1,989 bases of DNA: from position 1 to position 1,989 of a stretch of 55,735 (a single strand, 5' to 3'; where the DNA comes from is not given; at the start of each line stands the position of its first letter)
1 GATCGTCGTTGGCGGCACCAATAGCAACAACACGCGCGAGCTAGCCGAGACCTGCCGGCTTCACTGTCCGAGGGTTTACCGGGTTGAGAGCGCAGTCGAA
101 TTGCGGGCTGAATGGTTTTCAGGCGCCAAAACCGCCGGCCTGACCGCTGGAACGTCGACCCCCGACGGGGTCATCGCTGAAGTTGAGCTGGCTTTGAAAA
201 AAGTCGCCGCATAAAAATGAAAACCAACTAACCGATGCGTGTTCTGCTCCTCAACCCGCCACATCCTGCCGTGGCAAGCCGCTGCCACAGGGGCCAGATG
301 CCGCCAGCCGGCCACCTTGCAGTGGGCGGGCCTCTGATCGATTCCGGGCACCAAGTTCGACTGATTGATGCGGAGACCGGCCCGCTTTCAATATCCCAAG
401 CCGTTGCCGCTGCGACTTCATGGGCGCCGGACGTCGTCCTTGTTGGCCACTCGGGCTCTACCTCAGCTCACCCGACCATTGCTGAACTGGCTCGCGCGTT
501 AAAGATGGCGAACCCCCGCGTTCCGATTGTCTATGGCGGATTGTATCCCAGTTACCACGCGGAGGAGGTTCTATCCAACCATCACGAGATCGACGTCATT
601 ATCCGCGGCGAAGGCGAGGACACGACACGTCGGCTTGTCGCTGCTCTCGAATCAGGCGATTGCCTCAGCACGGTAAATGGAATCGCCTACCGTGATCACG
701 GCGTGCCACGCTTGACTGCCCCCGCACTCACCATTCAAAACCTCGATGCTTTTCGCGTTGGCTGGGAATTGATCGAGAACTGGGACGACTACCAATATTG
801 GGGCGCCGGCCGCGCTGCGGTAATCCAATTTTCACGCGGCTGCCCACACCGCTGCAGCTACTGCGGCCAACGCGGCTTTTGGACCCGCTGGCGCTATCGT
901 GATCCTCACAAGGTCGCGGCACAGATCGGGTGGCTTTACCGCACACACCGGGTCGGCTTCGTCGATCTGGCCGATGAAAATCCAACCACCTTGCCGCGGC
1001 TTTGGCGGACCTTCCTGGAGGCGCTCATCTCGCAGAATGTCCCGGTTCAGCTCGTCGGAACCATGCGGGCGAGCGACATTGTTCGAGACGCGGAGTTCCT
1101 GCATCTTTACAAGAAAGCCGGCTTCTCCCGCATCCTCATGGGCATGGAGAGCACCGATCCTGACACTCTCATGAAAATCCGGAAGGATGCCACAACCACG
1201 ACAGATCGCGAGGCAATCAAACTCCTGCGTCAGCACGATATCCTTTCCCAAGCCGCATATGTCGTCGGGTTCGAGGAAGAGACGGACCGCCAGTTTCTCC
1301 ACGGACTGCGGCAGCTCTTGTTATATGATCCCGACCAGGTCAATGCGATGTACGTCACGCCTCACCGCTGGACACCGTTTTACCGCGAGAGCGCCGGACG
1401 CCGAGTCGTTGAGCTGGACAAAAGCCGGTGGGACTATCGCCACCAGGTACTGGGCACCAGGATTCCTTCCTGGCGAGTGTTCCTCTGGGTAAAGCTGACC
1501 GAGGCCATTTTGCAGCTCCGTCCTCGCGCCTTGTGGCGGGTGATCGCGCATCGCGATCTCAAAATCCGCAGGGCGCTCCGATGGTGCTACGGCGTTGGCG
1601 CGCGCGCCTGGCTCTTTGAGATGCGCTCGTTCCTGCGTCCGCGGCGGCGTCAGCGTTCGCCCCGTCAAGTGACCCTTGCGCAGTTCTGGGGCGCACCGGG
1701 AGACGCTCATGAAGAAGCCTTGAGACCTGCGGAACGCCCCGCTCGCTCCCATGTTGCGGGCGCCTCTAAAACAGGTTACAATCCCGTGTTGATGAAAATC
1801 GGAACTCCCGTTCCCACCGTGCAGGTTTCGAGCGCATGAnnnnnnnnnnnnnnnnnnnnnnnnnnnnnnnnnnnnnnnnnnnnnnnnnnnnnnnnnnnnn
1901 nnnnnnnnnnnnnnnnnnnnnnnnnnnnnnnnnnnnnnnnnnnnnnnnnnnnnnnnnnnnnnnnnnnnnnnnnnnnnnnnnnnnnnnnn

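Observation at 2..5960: Candidate undescribed isoprenoid-modifying operon: IspH + B12 radical SAM + two linalool-dehydratase-like enzymes + membrane proteins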

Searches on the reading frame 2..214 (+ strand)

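Call 3: search_protein_families(library=pfam, proteins=[window:2-214:+], max_evalue=0.1)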
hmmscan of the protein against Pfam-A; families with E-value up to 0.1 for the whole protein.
window:2-214:+ (70 aa): 2 families
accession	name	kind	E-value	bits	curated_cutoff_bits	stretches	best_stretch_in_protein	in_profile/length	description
PF02401.23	LYTB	-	1.7e-19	70.6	24.5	1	1-65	202-266/267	LytB protein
PF23481.2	Ig_TMEM132_2nd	-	0.069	13.4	27.6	1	9-45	47-82/139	TMEM132 second Ig-like domain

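Call 4: search_protein_families(library=ncbifam, proteins=[window:2-214:+], max_evalue=0.1)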
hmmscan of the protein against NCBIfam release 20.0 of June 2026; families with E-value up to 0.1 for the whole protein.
window:2-214:+ (70 aa): 8 families
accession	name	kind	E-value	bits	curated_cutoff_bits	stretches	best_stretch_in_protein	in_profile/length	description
NF000907.0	PRK00087.1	equivalog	7.8e-20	70.6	624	1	1-67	211-277/671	bifunctional 4-hydroxy-3-methylbut-2-enyl diphosphate reductase/30S ribosomal protein S1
TIGR00216.1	ispH_lytB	equivalog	6.1e-19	68.3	187.85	1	1-67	215-281/282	4-hydroxy-3-methylbut-2-enyl diphosphate reductase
NF002187.0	PRK01045.1-1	equivalog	2.2e-18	66.4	276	1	1-68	211-278/282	4-hydroxy-3-methylbut-2-enyl diphosphate reductase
NF009024.0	PRK12360.1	equivalog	1.2e-14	54.3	387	1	1-66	214-279/281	4-hydroxy-3-methylbut-2-enyl diphosphate reductase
NF002188.0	PRK01045.1-2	equivalog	1.8e-11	43.7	420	1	1-69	217-285/315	4-hydroxy-3-methylbut-2-enyl diphosphate reductase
NF002189.0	PRK01045.1-3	equivalog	5.8e-10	38.6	444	1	1-66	228-294/326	4-hydroxy-3-methylbut-2-enyl diphosphate reductase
NF002190.0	PRK01045.1-4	subfamily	1.4e-09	37.3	389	1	1-67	224-291/321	4-hydroxy-3-methylbut-2-enyl diphosphate reductase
NF009911.0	PRK13371.1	equivalog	4.7e-06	25.9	440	1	1-35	310-344/405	4-hydroxy-3-methylbut-2-enyl diphosphate reductase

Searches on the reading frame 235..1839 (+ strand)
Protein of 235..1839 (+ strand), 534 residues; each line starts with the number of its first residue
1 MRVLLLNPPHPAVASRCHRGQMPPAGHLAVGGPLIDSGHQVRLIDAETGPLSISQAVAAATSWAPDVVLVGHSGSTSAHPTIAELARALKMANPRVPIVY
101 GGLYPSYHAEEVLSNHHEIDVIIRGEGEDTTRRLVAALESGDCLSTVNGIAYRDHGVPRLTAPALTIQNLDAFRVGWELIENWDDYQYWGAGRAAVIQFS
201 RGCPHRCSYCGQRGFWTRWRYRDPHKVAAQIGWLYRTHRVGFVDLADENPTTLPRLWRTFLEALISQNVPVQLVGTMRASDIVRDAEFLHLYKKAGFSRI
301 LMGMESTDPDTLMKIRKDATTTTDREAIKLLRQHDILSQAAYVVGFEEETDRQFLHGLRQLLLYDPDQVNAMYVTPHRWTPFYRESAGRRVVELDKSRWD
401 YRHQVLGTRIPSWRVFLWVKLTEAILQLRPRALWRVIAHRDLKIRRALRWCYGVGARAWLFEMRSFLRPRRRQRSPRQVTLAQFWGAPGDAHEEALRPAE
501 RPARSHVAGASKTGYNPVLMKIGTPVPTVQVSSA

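Call 3: search_protein_families(library=pfam, proteins=[window:235-1839:+], max_evalue=0.1)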
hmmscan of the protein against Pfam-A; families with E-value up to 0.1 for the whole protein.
window:235-1839:+ (534 aa): 2 families
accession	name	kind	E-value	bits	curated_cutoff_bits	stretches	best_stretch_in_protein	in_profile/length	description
PF02310.24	B12-binding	-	1.6e-19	70.3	32.1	1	17-134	7-120/121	B12 binding domain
PF04055.27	Radical_SAM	-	1.3e-17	65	29.5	1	197-356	1-161/166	Radical SAM superfamily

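Call 4: search_protein_families(library=ncbifam, proteins=[window:235-1839:+], max_evalue=0.1)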
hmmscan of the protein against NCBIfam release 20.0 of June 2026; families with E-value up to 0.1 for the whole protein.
window:235-1839:+ (534 aa): 29 families (the best 25 are shown)
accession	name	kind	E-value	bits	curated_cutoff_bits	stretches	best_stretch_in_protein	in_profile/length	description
TIGR02026.1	BchE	equivalog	4.5e-143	477.7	481.35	1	2-452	1-452/497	magnesium-protoporphyrin IX monomethyl ester anaerobic oxidative cyclase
TIGR04367.1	HpnR_B12_rSAM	equivalog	2.2e-40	138.6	650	1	1-437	1-422/490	hopanoid C-3 methylase HpnR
TIGR04479.1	bcpD_PhpK_rSAM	subfamily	9.1e-24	83.7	600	1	82-403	127-445/504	PhpK family radical SAM P-methyltransferase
TIGR03471.1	HpnJ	equivalog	8.2e-21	74.4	577.6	1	40-405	46-408/472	hopanoid biosynthesis associated radical SAM protein HpnJ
TIGR03975.1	rSAM_ocin_1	subfamily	1.1e-20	73.7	281.85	1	69-386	131-454/606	RiPP maturation radical SAM C-methyltransferase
NF033712.0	B12_rSAM_KedN5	subfamily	1.3e-19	69.9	700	1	62-359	60-365/624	KedN5 family methylcobalamin-dependent radical SAM C-methyltransferase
TIGR04013.1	B12_SAM_MJ_1487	hypoth_equivalog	9.4e-19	67.5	251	1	72-229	49-187/382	TIGR04013 family B12-binding domain/radical SAM domain-containing protein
TIGR04072.2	rSAM_ladder_B12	equivalog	1.9e-18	66.3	360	1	24-361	18-346/443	lipid biosynthesis B12-binding/radical SAM protein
TIGR04295.1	B12_rSAM_oligo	hypoth_equivalog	4.4e-18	65.2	400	1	34-337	35-334/422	TIGR04295 family B12-binding domain-containing radical SAM protein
TIGR04014.1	B12_SAM_MJ_0865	equivalog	3.4e-14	52.5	360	1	26-356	13-328/434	methyl-coenzyme M reductase glutamine C-methyltransferase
NF050148.1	rSAM_ApyD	equivalog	9.8e-14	50.7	750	1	82-351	90-353/645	RiPP biosynthesis radical SAM protein ApyD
TIGR04190.1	B12_SAM_Ta0216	equivalog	1e-13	50.8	500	1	84-214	98-239/554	TIGR04190 family B12-binding domain/radical SAM domain protein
NF038361.1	rSAM_Sden_1168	equivalog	1.2e-13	50.4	575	1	84-359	159-446/560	Sden_1168 family B12-binding radical SAM P-methyltransferase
TIGR04385.1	B12_rSAM_cofa1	equivalog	7.6e-12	45.2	450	1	87-353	91-353/438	B12 lower ligand biosynthesis radical SAM protein BzaD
NF040546.1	rSAM_CUAEP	equivalog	1e-11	44.3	500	1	35-343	24-320/468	CUAEP/CCAEP-tail radical SAM (seleno)protein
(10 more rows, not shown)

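Call 26: search_solved_structures(query=window:235-1839:+, max_evalue=0.001)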
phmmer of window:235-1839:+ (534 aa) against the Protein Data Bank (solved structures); distinct sequences matched with E-value up to 0.001: 12.
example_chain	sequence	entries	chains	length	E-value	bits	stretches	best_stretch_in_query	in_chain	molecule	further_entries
9n1b_A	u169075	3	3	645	1.5e-09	40.1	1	90-369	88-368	Radical SAM protein | Radical SAM enzyme CysS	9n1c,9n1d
7kdx_A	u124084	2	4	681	1.5e-07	33.5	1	85-362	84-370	Methyltransferase TokK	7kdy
3ciw_A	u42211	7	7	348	3.1e-06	29.2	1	194-390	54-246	FeFe-Hydrogenase maturase | [FeFe] hydrogenase maturase subunit HydE | Biotin synthetase, putative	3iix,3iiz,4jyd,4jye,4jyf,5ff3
5fep_A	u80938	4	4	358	3.2e-06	29.1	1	194-390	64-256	[FeFe] hydrogenase maturase subunit HydE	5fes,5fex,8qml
7o1p_A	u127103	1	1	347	4.9e-06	28.5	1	194-390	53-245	[FeFe] hydrogenase maturase subunit HydE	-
3cix_A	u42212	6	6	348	4.9e-06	28.5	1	194-390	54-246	FeFe-Hydrogenase maturase | [FeFe] hydrogenase maturase subunit HydE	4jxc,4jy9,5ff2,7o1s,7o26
7o1o_A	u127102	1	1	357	5.1e-06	28.5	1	194-390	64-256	[FeFe] hydrogenase maturase subunit HydE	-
5few_A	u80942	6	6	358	5.1e-06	28.5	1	194-390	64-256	[FeFe] hydrogenase maturase subunit HydE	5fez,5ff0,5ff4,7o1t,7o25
8qmk_A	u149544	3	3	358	5.1e-06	28.5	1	194-390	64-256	[FeFe] hydrogenase maturase subunit HydE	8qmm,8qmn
4jy8_A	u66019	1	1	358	5.1e-06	28.4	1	194-390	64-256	FEFE-HYDROGENASE MATURASE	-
9ccb_A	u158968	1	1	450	5.3e-06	28.4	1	110-355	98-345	Radical SAM core domain-containing protein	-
5ul2_A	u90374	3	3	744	0.00055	21.7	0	40-236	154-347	OxsB protein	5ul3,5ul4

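Call 28: find_homologous_proteins(query=window:235-1839:+)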
Query window:235-1839:+ (534 aa): 4260 proteins with E <= 0.001 among 8000 candidates; the best 120 are listed.
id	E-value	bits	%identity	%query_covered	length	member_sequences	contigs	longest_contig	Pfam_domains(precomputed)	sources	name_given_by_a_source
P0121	0.0e+0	1181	99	96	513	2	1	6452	PF04055.28,PF02310.25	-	-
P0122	5.8e-258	875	75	93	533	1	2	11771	PF04055.28,PF02310.25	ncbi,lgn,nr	ncbi:MAG: magnesium-protoporphyrin IX monomethyl ester anaerobic oxidative cyclase [Gemmataceae bact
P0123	1.5e-256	870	75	93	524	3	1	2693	PF04055.28,PF02310.25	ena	-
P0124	1.7e-256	870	74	96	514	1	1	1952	PF04055.28,PF02310.25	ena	-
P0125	4.7e-256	869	75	93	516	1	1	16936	PF04055.28,PF02310.25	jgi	jgi:anaerobic magnesium-protoporphyrin IX monomethyl ester cyclase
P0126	1.3e-251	854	73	96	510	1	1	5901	PF04055.28,PF02310.25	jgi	jgi:anaerobic magnesium-protoporphyrin IX monomethyl ester cyclase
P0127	5.0e-251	852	74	93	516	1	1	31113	PF04055.28,PF02310.25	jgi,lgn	jgi:anaerobic magnesium-protoporphyrin IX monomethyl ester cyclase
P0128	3.0e-247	840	72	95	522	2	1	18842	PF04055.28,PF02310.25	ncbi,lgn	ncbi:MAG: magnesium-protoporphyrin IX monomethyl ester anaerobic oxidative cyclase [Planctomycetales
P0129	4.9e-247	839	71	94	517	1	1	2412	PF04055.28,PF02310.25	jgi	jgi:anaerobic magnesium-protoporphyrin IX monomethyl ester cyclase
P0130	3.6e-246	836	71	93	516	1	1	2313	PF04055.28,PF02310.25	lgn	-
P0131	2.9e-244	830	72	93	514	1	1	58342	PF04055.28,PF02310.25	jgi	jgi:anaerobic magnesium-protoporphyrin IX monomethyl ester cyclase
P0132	1.2e-243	828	72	93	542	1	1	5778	PF04055.28,PF02310.25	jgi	jgi:anaerobic magnesium-protoporphyrin IX monomethyl ester cyclase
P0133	1.2e-243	828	71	94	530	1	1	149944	PF04055.28,PF02310.25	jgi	jgi:anaerobic magnesium-protoporphyrin IX monomethyl ester cyclase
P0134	2.5e-243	827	72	93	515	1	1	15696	PF04055.28,PF02310.25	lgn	-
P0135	4.6e-243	826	73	91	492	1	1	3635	PF04055.28,PF02310.25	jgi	jgi:anaerobic magnesium-protoporphyrin IX monomethyl ester cyclase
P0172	5.0e-202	690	60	95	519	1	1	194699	PF04055.28,PF02310.25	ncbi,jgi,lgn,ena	ncbi:MAG TPA: magnesium-protoporphyrin IX monomethyl ester anaerobic oxidative cyclase [Abditibacter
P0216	2.4e-196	672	58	94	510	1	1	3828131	PF04055.28,PF02310.25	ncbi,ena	-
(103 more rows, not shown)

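Call 29: find_encoding_contigs(protein=P0133, flank=8000, max_places=1)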
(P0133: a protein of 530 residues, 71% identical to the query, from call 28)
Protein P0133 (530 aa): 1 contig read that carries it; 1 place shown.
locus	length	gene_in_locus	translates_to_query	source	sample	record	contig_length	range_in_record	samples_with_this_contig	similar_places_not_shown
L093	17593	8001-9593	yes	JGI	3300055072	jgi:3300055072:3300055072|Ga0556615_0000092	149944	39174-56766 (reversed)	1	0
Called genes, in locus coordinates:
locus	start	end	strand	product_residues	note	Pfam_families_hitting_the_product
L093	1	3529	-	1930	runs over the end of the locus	PF01476:LysM, PF02687:FtsX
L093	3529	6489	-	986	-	PF20581:DUF6785, PF20580:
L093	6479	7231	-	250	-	PF00005:ABC_tran, PF02463:SMC_N (faint), PF13304:AAA_21 (faint)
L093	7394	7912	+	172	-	PF00156:Pribosyltran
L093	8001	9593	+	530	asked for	PF02310:B12-binding, PF04055:Radical_SAM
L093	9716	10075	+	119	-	-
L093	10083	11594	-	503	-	-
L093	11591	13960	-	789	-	-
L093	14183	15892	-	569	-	PF01590:GAF, PF13185:GAF_2, PF13492:GAF_3, PF01590:GAF, PF13185:GAF_2, PF13492:GAF_3, PF00512:HisKA, PF02518:HATPase_c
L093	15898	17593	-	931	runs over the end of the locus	PF08335:GlnD_UR_UTase, PF27444:GlnD_3rd, PF01966:HD (weak), PF01842:ACT (weak), PF22754:bHLH-TF_ACT-like_plant (faint), PF24931:ACT_ACR9_3rd, PF26956:ACT_ACR_D1 (weak)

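Call 30: find_encoding_contigs(protein=P0172, flank=8000, max_places=1)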
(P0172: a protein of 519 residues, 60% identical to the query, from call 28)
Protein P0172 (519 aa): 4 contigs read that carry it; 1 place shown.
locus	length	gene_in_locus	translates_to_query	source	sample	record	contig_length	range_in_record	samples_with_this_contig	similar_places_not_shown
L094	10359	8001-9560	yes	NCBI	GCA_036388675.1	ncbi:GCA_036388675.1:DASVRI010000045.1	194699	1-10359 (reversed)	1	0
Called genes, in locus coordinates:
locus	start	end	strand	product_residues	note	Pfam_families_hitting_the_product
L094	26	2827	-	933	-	PF00270:DEAD (faint)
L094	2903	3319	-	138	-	PF20791:Acyl-ACP_TE_C, PF01643:Acyl-ACP_TE, PF13279:4HBT_2, PF03061:4HBT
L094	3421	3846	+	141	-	PF02566:OsmC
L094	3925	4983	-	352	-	PF04280:Tim44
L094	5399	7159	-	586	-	PF05977:MFS_3, PF07690:MFS_1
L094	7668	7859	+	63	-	-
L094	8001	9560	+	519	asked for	PF02310:B12-binding, PF04055:Radical_SAM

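Call 31: find_encoding_contigs(protein=P0216, flank=8000, max_places=1)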
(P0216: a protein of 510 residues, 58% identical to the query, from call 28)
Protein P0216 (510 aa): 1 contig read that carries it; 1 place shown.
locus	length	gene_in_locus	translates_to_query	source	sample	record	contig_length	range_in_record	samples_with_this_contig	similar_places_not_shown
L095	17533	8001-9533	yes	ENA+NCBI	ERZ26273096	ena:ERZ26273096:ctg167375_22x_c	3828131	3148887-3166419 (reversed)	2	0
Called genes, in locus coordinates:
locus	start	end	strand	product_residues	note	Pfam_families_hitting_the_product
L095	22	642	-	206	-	PF01174:SNO, PF07685:GATase_3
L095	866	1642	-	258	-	PF00106:adh_short, PF13561:adh_short_C2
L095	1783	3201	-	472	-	-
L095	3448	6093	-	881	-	PF02449:Glyco_hydro_42 (weak)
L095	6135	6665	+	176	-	PF13302:Acetyltransf_3, PF00583:Acetyltransf_1 (weak)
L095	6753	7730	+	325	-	PF00248:Aldo_ket_red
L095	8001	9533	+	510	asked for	PF02310:B12-binding, PF04055:Radical_SAM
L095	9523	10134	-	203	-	-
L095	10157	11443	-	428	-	PF01960:ArgJ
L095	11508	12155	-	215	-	PF04402:SIMPL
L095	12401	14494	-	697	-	PF20581:DUF6785, PF20580:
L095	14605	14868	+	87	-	-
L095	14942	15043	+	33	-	-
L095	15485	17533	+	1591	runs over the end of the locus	PF00310:GATase_2, PF04898:Glu_syn_central, PF01645:Glu_synthase, PF01493:GXGXG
